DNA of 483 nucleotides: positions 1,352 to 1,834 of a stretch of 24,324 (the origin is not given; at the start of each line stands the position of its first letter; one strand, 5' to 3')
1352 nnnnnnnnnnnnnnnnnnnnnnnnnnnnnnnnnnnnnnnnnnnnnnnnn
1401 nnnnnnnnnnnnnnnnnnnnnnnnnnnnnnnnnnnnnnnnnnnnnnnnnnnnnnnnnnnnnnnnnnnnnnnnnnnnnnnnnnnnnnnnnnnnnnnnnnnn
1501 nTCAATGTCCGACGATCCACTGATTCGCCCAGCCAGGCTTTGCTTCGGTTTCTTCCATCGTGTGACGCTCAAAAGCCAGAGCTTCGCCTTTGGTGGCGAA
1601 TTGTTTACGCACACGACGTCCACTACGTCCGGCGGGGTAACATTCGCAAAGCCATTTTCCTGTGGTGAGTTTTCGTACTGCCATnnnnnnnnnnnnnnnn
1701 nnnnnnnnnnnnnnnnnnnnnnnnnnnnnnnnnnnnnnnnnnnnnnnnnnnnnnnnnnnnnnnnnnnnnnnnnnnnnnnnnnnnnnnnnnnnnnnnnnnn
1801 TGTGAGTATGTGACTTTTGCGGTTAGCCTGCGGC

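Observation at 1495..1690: Integrase split across two reading frames (frameshift near 1505-1525)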

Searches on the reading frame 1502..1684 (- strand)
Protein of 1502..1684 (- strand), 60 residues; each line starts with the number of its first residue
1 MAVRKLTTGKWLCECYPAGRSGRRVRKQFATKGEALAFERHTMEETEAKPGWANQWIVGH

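Call 11: search_protein_families(library=pfam, proteins=[window:1502-1684:-])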
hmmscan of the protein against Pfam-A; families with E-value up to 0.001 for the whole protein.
window:1502-1684:- (60 aa): 0 families

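Call 12: find_encoding_contigs(protein=window:1502-1684:-, flank=10000, max_places=10)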
Protein window:1502-1684:- (60 aa): 6 contigs read that carry it; 5 places shown.
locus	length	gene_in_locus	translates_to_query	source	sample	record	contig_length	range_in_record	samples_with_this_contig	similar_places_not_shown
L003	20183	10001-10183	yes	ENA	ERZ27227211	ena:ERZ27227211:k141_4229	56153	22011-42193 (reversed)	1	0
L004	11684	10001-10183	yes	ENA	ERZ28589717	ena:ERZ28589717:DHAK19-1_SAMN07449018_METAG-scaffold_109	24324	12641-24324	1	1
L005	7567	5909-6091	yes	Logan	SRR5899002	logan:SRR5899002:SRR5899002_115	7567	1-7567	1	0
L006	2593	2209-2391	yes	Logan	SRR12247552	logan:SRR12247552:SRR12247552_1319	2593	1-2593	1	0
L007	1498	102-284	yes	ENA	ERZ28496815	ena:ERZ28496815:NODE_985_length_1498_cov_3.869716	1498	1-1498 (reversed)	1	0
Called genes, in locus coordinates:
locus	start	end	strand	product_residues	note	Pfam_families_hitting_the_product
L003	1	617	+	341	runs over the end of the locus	PF04860:Phage_portal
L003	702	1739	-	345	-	PF14491:DUF4435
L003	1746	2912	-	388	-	PF02463:SMC_N, PF13175:AAA_15, PF13476:AAA_23 (weak), PF13555:AAA_29 (faint), PF00005:ABC_tran (faint), PF13304:AAA_21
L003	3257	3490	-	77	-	PF06183:DinI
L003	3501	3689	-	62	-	-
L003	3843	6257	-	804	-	PF05840:Phage_GPA, PF23343:REP_ORF2-G2P (faint)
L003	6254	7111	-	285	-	PF02086:MethyltransfD12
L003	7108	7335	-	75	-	PF01258:zf-dskA_traR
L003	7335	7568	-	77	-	PF10809:DUF2732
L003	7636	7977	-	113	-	PF17282:DUF5347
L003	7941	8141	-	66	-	PF10893:Phage_186_Fil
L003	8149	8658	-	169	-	PF06892:Phage_CP76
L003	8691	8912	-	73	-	-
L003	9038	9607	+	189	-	PF07022:Phage_CI_repr, PF16452:Phage_CI_C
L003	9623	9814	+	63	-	PF27300:YdcA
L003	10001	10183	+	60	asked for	-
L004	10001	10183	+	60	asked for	-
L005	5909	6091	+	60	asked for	-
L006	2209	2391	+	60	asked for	-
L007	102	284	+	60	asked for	-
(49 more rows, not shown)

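Call 22: list_cluster_members(proteins=[window:1502-1684:-, window:669-1505:-, L001:3117-4133:+])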
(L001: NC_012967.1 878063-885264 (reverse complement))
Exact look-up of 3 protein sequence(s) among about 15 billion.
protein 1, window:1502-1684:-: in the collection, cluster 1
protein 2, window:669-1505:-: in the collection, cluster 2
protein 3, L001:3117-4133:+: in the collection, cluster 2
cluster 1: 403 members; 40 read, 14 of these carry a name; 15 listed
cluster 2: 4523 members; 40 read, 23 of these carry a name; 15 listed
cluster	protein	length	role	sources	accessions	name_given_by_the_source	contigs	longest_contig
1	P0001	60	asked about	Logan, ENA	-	-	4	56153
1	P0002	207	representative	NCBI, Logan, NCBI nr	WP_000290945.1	hypothetical protein [Shigella boydii]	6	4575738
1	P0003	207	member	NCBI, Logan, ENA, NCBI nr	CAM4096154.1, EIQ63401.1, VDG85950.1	Site-specific recombinase XerD [Shigella boydii] | integrase [Shigella dysenteriae 225-75]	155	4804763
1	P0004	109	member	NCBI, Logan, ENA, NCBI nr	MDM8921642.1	hypothetical protein QU870_36210, partial [Escherichia coli] | hypothetical protein [Escherichia coli]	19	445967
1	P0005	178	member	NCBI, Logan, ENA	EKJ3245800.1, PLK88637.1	site-specific integrase, partial [Escherichia coli]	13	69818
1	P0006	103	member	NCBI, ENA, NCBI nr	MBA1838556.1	hypothetical protein G9H56_00630, partial [Escherichia coli] | hypothetical protein [Escherichia coli]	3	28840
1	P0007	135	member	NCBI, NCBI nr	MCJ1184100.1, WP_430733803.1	site-specific integrase, partial [Escherichia coli] | site-specific integrase [Escherichia coli]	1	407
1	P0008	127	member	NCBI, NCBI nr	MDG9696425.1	site-specific integrase, partial [Streptomyces sp. DH17] | site-specific integrase [Streptomyces sp. DH17]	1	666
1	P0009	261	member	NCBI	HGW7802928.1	TPA: tyrosine-type recombinase/integrase, partial [Escherichia coli]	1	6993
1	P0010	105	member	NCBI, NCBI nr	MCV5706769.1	site-specific integrase, partial [Escherichia coli] | site-specific integrase [Escherichia coli]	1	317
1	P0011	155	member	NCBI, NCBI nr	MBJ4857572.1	site-specific integrase, partial [Salmonella enterica subsp. enterica serovar Agona] | site-specific integrase [Salmonella enterica subsp. enterica serovar Agona]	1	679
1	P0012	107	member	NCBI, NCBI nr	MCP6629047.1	hypothetical protein NL507_27995, partial [Klebsiella pneumoniae] | hypothetical protein [Klebsiella pneumoniae]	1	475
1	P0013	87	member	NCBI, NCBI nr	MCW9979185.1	hypothetical protein MP846_04675 [Escherichia coli] | hypothetical protein [Escherichia coli]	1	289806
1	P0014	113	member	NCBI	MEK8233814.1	hypothetical protein P2N73_23215 [Escherichia coli]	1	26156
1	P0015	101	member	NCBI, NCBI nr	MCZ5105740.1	hypothetical protein O5839_21460 [Escherichia coli] | hypothetical protein [Escherichia coli]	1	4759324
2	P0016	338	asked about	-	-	TPA: tyrosine-type recombinase/integrase [Escherichia coli] | Tyrosine-type recombinase/integrase n=3 Tax=Escherichia coli TaxID=562 ... | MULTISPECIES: tyrosine-type recombinase/integrase [Enterobacteriaceae]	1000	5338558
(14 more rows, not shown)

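Call 25: search_protein_families(library=pfam, proteins=[window:1502-1684:-], max_evalue=10)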
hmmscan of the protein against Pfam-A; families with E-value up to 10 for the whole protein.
window:1502-1684:- (60 aa): 0 families

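Call 55: predict_structure(protein=window:1505-1684:-)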
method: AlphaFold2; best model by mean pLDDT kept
length: 60 residues; sequences in the alignment: 1
mean_pLDDT: 72.3   pTM: 0.56
mean pLDDT of the five models: 72.3, 70.6, 70.3, 67.3, 66.3
residues with pLDDT >= 90: 11; 70-90: 23; 50-70: 15; < 50: 11
segments of 3 or more residues with pLDDT < 50: 49-53, 55-60
pLDDT, mean of each block of 10 residues (from residue 1): 87 76 79 87 60 45
secondary structure, 60 per line:
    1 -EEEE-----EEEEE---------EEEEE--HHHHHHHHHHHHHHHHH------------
elements in order: E2-5 E11-15 E25-29 H32-48

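Call 57: fold_search(model_id=the predicted structure, library=pdb)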
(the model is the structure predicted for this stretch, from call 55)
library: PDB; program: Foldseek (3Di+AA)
matches with E <= 10: 85; with E <= 0.001: 0
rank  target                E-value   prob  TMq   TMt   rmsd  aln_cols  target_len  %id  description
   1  1gcc_A                5.1e-01  0.85  0.57  0.54   2.8        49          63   28  SOLUTION NMR STRUCTURE OF THE COMPLEX OF GCC-BOX BINDING DOMAIN OF ATERF1 AND GCC-BOX DNA, MINIMIZED AVERAGE STRUCTURE (released 1999-03-23)
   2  3igm_B                6.6e-01  0.23  0.37  0.36  16.3        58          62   17  A 2.2A crystal structure of the AP2 domain of PF14_0633 from P. falciparum, bound as a domain-swapped dimer to its cog (released 2009-11-10)
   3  8vl4_MODEL_1_A        1.2e+00  0.08  0.29  0.20  11.5        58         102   28  Solution NMR Structure of de novo design protein 312 parent (released 2024-08-07)
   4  2d35_MODEL_1_A        2.3e+00  0.20  0.46  0.45   4.1        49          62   12  Solution structure of Cell Division Reactivation Factor, CedA (released 2006-12-12)
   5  8ttt_A                2.3e+00  0.12  0.38  0.11   8.1        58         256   12  Structure of SNX27 FERM complexed with Fam21A repeat 15 (1124-1140) (released 2024-08-21)
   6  1d2g_A                2.3e+00  0.02  0.21  0.06  16.1        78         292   15  CRYSTAL STRUCTURE OF R175K MUTANT GLYCINE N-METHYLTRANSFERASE FROM RAT LIVER (released 1999-10-25)
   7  6ceu_B                2.8e+00  0.06  0.30  0.26  10.7        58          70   17  MBD3 MBD in complex with methylated, non-palindromic CpG DNA: alternative interpretation of crystallographic data (released 2018-05-09)
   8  6c1y_A                3.4e+00  0.04  0.27  0.24  12.8        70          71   20  mbd of human mecp2 in complex with methylated DNA (released 2018-02-14)
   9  1xva_A                3.4e+00  0.03  0.24  0.06  17.6        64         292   16  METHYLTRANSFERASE (released 1997-01-27)
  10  4ylc_C                3.7e+00  0.10  0.30  0.17   6.9        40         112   15  Crystal Structure of Del-C4 mutant of hsp14.1 from Sulfolobus solfatataricus P2 (released 2015-11-04)
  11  6cmv_D                4.2e+00  0.06  0.27  0.17  11.7        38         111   16  Crystal structure of Archaeal Biofilm Regulator (AbfR2) from Sulfolobus acidocaldarius (released 2018-11-14)
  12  1wv8                  4.5e+00  0.12  0.42  0.38   8.3        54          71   24  Crystal structure of hypothetical protein TTHA1013 from an extremely thermophilic bacterium thermus thermophilus HB8 (released 2005-06-12)
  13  4g3v_A                4.5e+00  0.11  0.40  0.18   4.6        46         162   17  Crystal structure of A. Aeolicus nlh2 gaf domain in an inactive state (released 2013-05-29)
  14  6cc8_A                4.5e+00  0.05  0.30  0.26  10.7        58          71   17  Crystal structure MBD3 MBD domain in complex with methylated CpG DNA (released 2018-04-04)
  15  7o6n_A                4.8e+00  0.14  0.50  0.34   7.9        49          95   14  Crystal structure of C. elegans ERH-2 PID-3 complex (released 2021-08-25)
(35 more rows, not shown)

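Call 59: search_protein_families(library=phrogs, proteins=[window:1505-1684:-], max_evalue=0.001)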
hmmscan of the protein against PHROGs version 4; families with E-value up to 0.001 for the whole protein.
window:1505-1684:- (60 aa): 2 families
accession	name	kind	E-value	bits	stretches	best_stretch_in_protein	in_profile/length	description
phrog_22824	-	unknown function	4.5e-24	85.3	1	1-50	1-54/57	-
phrog_11531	-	integration and excision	2.5e-21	77.2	1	1-53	1-52/144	integrase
